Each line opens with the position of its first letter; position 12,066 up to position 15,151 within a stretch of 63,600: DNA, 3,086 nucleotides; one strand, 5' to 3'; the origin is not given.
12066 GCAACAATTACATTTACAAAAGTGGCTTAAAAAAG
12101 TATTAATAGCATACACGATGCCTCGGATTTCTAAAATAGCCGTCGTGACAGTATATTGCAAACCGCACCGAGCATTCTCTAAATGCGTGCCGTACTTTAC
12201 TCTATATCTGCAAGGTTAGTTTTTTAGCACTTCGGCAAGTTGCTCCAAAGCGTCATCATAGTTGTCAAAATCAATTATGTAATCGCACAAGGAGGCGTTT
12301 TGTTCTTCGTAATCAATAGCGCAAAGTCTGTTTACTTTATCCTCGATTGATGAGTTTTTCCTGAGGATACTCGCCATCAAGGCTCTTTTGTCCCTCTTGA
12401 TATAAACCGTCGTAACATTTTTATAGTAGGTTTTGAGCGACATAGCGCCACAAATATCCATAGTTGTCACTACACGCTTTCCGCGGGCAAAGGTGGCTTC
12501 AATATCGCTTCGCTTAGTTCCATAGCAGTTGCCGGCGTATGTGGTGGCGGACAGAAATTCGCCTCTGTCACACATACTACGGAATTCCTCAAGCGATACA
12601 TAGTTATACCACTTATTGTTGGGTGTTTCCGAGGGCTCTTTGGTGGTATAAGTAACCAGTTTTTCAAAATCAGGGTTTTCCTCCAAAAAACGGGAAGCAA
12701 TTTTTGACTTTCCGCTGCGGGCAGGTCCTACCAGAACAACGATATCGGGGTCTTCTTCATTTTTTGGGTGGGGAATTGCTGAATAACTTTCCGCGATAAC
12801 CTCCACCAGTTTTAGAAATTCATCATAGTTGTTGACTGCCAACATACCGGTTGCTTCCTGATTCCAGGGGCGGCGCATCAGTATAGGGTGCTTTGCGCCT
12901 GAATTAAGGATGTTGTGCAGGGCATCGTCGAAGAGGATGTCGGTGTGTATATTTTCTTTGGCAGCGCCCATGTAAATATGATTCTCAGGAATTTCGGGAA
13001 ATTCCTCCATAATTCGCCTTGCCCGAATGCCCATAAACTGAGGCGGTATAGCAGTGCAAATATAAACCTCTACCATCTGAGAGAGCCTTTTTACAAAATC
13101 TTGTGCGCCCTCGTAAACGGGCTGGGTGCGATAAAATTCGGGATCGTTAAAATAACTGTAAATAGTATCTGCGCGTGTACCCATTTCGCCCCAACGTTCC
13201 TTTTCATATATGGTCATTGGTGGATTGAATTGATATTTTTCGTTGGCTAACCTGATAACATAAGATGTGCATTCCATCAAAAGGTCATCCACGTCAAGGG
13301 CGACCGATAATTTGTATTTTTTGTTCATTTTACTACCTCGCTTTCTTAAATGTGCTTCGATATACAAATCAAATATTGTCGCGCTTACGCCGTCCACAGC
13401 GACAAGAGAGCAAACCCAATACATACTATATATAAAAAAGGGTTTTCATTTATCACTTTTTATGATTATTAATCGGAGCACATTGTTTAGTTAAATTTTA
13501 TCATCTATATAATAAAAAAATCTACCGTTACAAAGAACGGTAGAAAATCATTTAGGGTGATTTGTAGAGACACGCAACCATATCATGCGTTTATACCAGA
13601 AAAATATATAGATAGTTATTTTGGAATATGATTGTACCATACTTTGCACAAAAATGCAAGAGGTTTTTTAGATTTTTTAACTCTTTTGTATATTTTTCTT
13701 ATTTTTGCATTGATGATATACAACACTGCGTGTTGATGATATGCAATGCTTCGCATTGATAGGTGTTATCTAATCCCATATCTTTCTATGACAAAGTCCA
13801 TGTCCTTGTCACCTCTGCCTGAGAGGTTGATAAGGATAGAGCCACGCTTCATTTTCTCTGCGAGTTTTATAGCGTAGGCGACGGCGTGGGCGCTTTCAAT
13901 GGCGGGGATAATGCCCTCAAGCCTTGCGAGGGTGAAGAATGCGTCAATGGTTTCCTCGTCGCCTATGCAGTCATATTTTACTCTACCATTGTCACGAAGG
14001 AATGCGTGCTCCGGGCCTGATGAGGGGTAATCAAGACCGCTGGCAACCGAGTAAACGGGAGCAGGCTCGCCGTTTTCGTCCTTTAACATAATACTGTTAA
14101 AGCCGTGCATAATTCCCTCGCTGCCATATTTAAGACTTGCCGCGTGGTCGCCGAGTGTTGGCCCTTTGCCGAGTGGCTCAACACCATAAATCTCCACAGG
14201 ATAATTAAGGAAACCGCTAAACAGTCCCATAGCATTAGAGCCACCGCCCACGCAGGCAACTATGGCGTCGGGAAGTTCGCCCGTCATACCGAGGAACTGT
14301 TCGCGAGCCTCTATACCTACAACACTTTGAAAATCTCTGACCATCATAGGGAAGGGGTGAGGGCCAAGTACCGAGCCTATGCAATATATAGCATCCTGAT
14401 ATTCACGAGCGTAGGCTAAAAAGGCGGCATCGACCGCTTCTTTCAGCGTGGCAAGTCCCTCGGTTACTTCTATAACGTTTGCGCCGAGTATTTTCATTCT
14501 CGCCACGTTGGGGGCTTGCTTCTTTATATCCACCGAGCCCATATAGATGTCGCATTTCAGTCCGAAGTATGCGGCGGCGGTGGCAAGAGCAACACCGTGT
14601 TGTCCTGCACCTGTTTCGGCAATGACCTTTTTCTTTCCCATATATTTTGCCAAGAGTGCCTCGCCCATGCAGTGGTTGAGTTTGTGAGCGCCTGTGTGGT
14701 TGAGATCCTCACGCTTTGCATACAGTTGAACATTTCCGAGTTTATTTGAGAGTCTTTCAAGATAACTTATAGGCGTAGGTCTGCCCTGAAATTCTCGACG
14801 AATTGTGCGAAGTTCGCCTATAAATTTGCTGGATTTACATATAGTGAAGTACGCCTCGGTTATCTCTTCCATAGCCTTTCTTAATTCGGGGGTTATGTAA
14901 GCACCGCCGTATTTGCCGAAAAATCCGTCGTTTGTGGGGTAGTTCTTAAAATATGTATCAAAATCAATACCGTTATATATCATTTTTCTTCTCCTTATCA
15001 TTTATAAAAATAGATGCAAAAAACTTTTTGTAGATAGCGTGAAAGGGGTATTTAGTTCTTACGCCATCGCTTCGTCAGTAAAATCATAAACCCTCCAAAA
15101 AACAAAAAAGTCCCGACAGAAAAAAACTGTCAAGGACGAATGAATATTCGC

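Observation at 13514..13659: Guanine-class purine riboswitch wired as an ON switch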

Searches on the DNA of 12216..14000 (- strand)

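Call 4: search_rna_families(source=window, start=12800, end=14000, threshold=evalue, max_evalue=10, show_alignments=6)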
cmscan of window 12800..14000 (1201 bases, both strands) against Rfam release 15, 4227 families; matches with E-value up to 10: 4.
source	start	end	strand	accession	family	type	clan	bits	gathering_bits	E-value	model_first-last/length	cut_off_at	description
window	13521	13618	-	RF00167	Purine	Cis-reg; riboswitch;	CL00123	51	37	2e-07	1-102/102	no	Purine riboswitch aptamer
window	13514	13626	-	RF02846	Ref84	Gene; antisense;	-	23.8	52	2.3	1-87/87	no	Enterococcus sRNA 84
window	13448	13513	-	RF00536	snoMe28S-Cm3227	Gene; snRNA; snoRNA; CD-box;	-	20.3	43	4.5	1-82/82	no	Small nucleolar RNA Me28S-Cm3227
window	13889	13916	+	RF02975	DUF3800-XI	Gene; sRNA;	-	13.3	37.8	4.9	1-48/48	no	DUF3800-XI RNA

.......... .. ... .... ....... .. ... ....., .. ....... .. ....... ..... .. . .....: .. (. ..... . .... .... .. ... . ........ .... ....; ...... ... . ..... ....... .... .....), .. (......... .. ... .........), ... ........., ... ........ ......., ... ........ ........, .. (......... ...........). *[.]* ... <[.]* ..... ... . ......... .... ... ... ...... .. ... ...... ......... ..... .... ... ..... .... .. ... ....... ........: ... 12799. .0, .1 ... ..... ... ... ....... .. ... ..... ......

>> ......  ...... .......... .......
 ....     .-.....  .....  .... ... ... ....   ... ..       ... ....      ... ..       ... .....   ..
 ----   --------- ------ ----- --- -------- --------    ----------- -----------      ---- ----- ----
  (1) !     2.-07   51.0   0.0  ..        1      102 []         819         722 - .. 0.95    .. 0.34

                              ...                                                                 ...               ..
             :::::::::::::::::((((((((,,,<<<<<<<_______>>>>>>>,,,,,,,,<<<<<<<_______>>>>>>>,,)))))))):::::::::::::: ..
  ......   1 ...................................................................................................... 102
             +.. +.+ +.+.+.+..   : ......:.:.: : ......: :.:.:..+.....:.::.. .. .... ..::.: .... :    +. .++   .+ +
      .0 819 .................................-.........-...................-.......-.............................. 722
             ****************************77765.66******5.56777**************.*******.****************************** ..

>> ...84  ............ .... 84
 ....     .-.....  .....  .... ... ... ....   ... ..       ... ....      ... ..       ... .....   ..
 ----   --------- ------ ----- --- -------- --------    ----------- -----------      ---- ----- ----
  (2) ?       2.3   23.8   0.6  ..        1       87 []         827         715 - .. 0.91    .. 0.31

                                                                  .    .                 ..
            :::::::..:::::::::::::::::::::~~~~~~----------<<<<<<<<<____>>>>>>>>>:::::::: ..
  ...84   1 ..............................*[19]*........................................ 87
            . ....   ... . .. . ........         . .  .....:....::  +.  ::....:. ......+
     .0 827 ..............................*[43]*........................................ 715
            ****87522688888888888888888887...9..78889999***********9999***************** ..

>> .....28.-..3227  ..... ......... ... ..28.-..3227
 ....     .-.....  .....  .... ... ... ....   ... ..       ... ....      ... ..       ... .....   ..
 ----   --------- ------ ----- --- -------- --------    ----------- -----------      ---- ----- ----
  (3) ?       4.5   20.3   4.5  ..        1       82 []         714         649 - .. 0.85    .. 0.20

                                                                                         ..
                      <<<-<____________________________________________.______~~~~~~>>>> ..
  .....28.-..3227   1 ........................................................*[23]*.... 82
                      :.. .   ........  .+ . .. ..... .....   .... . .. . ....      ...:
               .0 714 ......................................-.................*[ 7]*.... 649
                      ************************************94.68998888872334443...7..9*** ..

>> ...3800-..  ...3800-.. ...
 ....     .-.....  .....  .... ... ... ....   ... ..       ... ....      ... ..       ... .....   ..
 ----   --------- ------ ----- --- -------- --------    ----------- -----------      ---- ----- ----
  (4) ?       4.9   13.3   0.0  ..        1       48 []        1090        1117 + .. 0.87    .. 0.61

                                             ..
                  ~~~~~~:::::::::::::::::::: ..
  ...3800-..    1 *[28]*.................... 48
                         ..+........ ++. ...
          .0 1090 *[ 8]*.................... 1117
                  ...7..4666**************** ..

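Call 26: build_rna_model(alignment_id=A1, structure=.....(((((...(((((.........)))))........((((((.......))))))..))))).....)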
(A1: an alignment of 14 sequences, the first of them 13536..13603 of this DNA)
Model R1 built from alignment A1 (14 sequences, 71 columns); structure: as given.
model positions 68; base pairs 16; branch points 1; effective number of sequences 2.07; information 0.826 bits per position. Calibrated on 0.2 Mb of random sequence (short: E-values are rough).
structure used (alignment columns):
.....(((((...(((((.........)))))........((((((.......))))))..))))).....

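Call 27: search_with_rna_model(model_id=R1, sources=[window, L001, L002, L003, L004, L005, L006, L007, L008, L009, L010, L011, L012, L013, L014, L015, L016, L017, L018, L019, L020, L021, L022, L023, L024, L025, L026, L027, L028, L029, L030, L031, L032, L033, L034, L035, L036, L037, L038, L039, L040, L041, L042, L043, L044, L045, L046, L047, L048, L049, L050, L051, L052, L053, L054, L055, L056, L057, L058, L059, L060, L061, L062, L063, L064, L065, L066, L067, L068, L069, L070, L071, L072, L073, L074, L075, L076, L077, L078, L079, L080], max_evalue=1, make_alignment=true)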
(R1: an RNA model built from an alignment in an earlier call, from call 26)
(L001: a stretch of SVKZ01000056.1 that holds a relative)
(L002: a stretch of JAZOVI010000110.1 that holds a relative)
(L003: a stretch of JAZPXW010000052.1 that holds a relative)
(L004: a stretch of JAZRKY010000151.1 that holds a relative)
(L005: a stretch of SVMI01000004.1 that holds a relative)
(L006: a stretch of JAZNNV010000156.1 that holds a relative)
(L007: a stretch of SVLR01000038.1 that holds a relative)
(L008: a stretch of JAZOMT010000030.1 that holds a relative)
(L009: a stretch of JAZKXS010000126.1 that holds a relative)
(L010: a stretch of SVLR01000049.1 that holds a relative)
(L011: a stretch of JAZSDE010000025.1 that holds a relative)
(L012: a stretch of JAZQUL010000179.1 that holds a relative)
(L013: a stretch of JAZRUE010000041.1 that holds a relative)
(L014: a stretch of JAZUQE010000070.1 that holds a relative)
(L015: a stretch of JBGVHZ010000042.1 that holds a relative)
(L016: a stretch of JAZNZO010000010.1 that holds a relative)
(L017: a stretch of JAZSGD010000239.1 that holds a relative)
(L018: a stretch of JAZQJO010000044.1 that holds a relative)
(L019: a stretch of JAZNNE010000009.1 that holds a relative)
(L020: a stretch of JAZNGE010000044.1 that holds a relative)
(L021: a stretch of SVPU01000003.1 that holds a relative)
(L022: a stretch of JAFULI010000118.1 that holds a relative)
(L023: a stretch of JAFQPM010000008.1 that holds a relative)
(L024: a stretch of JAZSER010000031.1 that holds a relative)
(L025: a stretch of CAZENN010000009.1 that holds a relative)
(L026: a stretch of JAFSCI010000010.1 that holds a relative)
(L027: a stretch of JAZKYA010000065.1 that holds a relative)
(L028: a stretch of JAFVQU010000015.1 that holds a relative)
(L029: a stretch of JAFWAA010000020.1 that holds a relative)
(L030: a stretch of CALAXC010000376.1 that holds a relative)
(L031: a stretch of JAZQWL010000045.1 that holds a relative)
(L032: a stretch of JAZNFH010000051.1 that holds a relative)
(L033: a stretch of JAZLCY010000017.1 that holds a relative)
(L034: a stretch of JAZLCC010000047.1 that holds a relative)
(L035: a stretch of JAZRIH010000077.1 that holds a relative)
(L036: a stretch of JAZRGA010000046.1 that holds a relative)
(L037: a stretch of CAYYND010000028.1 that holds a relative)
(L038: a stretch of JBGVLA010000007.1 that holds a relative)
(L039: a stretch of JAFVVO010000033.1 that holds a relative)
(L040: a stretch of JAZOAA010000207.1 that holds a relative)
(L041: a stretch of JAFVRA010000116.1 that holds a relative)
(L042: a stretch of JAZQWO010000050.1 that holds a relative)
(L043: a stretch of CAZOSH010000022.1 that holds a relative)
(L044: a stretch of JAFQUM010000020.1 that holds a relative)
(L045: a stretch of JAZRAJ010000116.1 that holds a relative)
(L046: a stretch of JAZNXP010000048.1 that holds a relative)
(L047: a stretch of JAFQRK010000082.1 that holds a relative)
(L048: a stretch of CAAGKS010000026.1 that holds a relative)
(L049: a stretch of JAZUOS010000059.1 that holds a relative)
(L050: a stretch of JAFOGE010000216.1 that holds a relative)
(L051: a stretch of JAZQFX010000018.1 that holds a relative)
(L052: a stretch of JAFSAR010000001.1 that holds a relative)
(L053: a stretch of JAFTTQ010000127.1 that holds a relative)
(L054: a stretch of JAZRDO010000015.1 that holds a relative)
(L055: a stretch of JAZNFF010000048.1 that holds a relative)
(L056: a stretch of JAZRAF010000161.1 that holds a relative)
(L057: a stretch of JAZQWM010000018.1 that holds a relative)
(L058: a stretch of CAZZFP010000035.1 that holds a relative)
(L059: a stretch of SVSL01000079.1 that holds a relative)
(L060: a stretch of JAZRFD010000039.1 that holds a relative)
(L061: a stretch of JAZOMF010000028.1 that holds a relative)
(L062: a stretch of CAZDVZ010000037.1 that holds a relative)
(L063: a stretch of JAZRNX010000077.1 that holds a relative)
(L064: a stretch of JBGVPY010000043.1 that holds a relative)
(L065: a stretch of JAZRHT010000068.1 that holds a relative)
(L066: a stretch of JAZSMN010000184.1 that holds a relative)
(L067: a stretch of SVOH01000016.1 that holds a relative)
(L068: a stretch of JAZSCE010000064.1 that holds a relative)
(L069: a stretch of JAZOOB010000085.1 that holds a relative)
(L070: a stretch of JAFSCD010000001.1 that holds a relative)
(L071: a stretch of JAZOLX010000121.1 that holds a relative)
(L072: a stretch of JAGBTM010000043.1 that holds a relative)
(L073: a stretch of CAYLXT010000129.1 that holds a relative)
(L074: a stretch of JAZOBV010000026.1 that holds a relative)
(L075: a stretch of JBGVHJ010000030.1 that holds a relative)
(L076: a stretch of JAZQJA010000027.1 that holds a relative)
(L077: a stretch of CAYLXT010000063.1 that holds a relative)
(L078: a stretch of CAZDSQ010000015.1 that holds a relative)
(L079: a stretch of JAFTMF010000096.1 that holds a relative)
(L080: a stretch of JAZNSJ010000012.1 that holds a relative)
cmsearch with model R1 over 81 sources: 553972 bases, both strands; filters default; matches with E-value up to 1: 17.
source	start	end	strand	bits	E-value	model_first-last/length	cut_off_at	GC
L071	2718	2785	-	94.7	1.3e-27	1-68/68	no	0.43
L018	2694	2761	-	93.5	3.3e-27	1-68/68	no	0.43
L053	2050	2117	-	91.7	1.3e-26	1-68/68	no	0.44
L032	458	525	-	91.6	1.4e-26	1-68/68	no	0.43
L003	2034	2101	+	91.4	1.6e-26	1-68/68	no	0.49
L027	2726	2793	-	90.4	3.5e-26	1-68/68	no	0.46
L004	1060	1127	-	89.9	4.9e-26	1-68/68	no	0.41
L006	1915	1982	+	88.7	1.2e-25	1-68/68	no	0.47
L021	2858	2925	+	88.7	1.3e-25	1-68/68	no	0.38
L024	2691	2758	-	88.6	1.3e-25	1-68/68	no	0.47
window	13533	13600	-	87.8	2.5e-25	1-68/68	no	0.38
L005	2188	2255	+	87.4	3.3e-25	1-68/68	no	0.49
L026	2187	2254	+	87.3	3.5e-25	1-68/68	no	0.46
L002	652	719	-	85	2e-24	1-68/68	no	0.46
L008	2713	2780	-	39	3e-09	1-68/68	no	0.49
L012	2714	2779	-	30.1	2.6e-06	1-68/68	no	0.52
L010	1846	1913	-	15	0.24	1-68/68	no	0.4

Alignment A2: 17 matches aligned to the model, 69 columns, each read 5' to 3' on its own strand. Consensus structure (alignment columns), stored with it:
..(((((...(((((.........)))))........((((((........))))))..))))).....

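Call 49: search_with_rna_model(model_id=R1, sources=[L201, L202, L203, L204, L205, L206], max_evalue=1, show_alignments=2)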
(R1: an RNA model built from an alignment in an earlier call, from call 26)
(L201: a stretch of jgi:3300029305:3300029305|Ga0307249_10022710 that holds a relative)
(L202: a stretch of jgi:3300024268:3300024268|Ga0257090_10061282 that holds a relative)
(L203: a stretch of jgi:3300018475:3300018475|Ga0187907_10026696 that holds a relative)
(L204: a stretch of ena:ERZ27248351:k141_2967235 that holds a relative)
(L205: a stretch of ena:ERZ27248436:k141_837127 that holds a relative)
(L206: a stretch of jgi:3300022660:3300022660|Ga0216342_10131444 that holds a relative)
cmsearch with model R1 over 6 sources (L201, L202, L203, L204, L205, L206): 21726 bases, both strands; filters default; matches with E-value up to 1: 5.
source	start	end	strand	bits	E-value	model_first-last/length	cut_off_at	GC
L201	684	751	+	89.9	1.9e-27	1-68/68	no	0.43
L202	684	751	+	89.9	1.9e-27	1-68/68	no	0.43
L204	146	213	+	89.9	1.9e-27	1-68/68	no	0.43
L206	131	198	+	89.9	1.9e-27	1-68/68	no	0.43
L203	684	751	+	85.8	4.3e-26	1-68/68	no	0.44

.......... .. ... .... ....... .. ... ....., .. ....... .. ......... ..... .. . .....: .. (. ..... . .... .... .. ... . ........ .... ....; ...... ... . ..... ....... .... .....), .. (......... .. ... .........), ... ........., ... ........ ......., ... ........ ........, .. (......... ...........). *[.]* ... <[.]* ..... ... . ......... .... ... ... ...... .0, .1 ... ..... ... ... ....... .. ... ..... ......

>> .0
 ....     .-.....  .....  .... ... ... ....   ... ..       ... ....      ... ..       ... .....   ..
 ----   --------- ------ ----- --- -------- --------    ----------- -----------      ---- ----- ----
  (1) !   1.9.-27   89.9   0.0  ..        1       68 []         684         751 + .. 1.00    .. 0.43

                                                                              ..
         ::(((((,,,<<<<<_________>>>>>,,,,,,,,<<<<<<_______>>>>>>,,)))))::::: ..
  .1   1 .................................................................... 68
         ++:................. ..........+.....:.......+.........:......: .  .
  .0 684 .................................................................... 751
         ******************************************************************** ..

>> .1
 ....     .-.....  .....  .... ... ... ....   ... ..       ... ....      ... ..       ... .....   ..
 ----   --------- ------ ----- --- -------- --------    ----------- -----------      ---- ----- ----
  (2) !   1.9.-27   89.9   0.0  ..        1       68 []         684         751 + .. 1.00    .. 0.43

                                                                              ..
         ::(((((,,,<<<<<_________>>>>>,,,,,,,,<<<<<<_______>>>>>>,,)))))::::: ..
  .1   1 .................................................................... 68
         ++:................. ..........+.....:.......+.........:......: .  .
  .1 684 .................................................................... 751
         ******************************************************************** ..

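Call 66: search_rna_families(sources=[L082, L085, L090, L097, L098, L103, L104, L109, L117, L120, L129, L154, L185, L194, L200, L201, L021, L027, L018, L004], threshold=gathering)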
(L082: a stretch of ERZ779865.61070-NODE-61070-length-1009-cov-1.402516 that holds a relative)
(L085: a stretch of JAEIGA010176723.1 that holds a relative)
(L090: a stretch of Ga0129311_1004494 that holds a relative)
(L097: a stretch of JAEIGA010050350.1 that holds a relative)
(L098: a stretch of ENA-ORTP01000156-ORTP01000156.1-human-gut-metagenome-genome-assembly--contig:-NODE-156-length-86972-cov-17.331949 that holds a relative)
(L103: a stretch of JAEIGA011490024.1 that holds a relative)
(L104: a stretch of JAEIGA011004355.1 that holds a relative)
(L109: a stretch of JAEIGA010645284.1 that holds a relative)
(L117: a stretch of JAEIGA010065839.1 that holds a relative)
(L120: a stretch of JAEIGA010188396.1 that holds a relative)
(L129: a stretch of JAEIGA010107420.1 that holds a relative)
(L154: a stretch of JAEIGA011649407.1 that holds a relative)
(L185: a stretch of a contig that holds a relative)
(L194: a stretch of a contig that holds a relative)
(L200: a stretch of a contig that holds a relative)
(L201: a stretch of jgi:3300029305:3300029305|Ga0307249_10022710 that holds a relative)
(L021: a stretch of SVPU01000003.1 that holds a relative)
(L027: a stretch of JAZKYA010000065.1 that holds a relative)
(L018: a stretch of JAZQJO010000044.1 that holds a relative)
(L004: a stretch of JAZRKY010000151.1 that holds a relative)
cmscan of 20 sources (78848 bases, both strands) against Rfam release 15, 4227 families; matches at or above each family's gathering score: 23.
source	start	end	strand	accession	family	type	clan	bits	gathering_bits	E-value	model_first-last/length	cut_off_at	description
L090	1043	1140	+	RF00167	Purine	Cis-reg; riboswitch;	CL00123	64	37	9.4e-09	1-102/102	no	Purine riboswitch aptamer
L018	5259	5330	-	RF00005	tRNA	Gene; tRNA;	CL00001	64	29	1.8e-11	1-71/71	no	tRNA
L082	144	241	+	RF00167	Purine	Cis-reg; riboswitch;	CL00123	59.9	37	9.1e-08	1-102/102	no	Purine riboswitch aptamer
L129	1801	1898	+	RF00167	Purine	Cis-reg; riboswitch;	CL00123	59.2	37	1.3e-07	1-102/102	no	Purine riboswitch aptamer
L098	78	176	+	RF00167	Purine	Cis-reg; riboswitch;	CL00123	58.7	37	1.8e-07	1-102/102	no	Purine riboswitch aptamer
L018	887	957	+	RF00005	tRNA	Gene; tRNA;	CL00001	56.5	29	2e-09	1-71/71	no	tRNA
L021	2840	2937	+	RF00167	Purine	Cis-reg; riboswitch;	CL00123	54.7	37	1.7e-06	1-102/102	no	Purine riboswitch aptamer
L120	1294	1391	+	RF00167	Purine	Cis-reg; riboswitch;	CL00123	54.1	37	2.3e-06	1-102/102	no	Purine riboswitch aptamer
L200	117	214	+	RF00167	Purine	Cis-reg; riboswitch;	CL00123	53.5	37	3.2e-06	1-102/102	no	Purine riboswitch aptamer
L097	2225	2322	+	RF00167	Purine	Cis-reg; riboswitch;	CL00123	53.4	37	3.5e-06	1-102/102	no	Purine riboswitch aptamer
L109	1569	1666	-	RF00167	Purine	Cis-reg; riboswitch;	CL00123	51.5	37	9.7e-06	1-102/102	no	Purine riboswitch aptamer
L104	868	965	+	RF00167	Purine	Cis-reg; riboswitch;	CL00123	51.1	37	1.3e-05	1-102/102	no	Purine riboswitch aptamer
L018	2682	2779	-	RF00167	Purine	Cis-reg; riboswitch;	CL00123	50.6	37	1.7e-05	1-102/102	no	Purine riboswitch aptamer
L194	1471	1568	-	RF00167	Purine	Cis-reg; riboswitch;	CL00123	49.6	37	2.9e-05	1-102/102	no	Purine riboswitch aptamer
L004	1048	1145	-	RF00167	Purine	Cis-reg; riboswitch;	CL00123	49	37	4e-05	1-102/102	no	Purine riboswitch aptamer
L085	306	403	+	RF00167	Purine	Cis-reg; riboswitch;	CL00123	48.3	37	5.8e-05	1-102/102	no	Purine riboswitch aptamer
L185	404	501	+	RF00167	Purine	Cis-reg; riboswitch;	CL00123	47.7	37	8e-05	1-102/102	no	Purine riboswitch aptamer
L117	1043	1140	-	RF00167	Purine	Cis-reg; riboswitch;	CL00123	46.8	37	0.00014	1-102/102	no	Purine riboswitch aptamer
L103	422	519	-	RF00167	Purine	Cis-reg; riboswitch;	CL00123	44.1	37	0.0006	1-102/102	no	Purine riboswitch aptamer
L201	666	763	+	RF00167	Purine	Cis-reg; riboswitch;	CL00123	44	37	0.00066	1-102/102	no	Purine riboswitch aptamer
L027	2714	2811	-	RF00167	Purine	Cis-reg; riboswitch;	CL00123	43.2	37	0.001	1-102/102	no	Purine riboswitch aptamer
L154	188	285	+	RF00167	Purine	Cis-reg; riboswitch;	CL00123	39.5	37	0.0077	1-102/102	no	Purine riboswitch aptamer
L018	5334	5392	-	RF00005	tRNA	Gene; tRNA;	CL00001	35.8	29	0.001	15-71/71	5'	tRNA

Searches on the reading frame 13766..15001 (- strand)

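Call 5: search_protein_families(library=pfam, proteins=[window:13766-15001:-], max_evalue=0.01)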
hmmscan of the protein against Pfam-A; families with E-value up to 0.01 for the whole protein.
window:13766-15001:- (411 aa): 1 family
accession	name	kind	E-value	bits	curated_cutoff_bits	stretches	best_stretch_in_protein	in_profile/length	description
PF00291.31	PALP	-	2.7e-41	142.2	35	1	73-395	5-295/295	Pyridoxal-phosphate dependent enzyme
